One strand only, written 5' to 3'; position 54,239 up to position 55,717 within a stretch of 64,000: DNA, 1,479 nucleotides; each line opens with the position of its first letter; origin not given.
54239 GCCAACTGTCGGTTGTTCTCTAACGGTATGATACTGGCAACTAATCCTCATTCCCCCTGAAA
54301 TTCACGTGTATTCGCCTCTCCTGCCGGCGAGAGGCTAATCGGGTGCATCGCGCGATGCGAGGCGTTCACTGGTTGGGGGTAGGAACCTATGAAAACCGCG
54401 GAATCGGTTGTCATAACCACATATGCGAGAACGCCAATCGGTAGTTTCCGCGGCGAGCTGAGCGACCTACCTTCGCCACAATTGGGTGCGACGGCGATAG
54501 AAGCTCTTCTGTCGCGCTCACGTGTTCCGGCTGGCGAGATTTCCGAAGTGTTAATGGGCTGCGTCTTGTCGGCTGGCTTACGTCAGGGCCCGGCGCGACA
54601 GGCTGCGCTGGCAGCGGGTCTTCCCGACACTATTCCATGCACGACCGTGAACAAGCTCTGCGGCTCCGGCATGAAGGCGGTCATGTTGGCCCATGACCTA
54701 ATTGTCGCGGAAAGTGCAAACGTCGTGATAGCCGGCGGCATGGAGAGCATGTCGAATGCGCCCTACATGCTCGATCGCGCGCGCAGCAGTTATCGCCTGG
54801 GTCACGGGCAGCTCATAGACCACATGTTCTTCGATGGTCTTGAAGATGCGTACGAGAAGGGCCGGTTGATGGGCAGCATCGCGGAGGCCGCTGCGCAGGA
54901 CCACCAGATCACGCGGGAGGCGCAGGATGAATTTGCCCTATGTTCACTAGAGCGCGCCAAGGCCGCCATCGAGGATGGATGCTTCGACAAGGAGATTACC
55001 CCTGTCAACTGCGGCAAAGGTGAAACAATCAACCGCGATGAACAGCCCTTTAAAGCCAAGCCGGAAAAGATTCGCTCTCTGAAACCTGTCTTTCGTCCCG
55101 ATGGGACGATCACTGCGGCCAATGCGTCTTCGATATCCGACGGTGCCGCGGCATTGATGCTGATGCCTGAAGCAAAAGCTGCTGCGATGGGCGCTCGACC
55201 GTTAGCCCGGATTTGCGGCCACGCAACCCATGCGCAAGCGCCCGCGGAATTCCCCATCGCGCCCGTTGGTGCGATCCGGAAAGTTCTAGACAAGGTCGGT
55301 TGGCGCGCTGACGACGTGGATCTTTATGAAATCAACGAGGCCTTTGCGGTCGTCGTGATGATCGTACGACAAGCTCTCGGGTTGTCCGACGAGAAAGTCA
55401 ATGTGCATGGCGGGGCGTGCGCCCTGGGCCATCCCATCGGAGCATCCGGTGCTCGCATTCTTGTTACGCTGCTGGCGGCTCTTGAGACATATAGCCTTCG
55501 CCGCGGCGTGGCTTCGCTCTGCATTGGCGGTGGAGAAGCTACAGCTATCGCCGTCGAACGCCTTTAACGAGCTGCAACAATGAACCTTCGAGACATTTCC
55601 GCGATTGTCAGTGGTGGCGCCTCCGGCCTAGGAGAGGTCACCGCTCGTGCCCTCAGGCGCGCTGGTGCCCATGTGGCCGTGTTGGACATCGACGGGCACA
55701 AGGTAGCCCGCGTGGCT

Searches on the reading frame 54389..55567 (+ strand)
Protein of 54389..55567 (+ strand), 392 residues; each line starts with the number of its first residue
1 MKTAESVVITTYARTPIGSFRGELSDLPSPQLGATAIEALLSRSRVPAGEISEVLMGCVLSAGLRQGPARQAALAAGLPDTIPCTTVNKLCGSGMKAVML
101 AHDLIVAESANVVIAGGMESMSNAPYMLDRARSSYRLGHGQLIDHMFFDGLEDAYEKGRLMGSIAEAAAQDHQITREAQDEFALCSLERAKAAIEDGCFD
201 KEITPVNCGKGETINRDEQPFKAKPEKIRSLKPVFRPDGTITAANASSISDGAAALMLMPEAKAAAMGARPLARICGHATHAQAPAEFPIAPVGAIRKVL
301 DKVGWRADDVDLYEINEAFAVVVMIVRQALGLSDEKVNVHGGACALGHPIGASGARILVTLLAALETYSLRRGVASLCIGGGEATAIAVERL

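Call 26: search_protein_families(library=pfam, proteins=[window:54389-55567:+])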
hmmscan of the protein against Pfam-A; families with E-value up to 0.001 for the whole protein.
window:54389-55567:+ (392 aa): 2 families
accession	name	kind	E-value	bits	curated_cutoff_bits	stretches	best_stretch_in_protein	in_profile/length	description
PF00108.29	Thiolase_N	-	1.3e-83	280.9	26.4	1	7-261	1-259/260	Thiolase, N-terminal domain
PF02803.24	Thiolase_C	-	4.3e-43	146.3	27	1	270-391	2-123/123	Thiolase, C-terminal domain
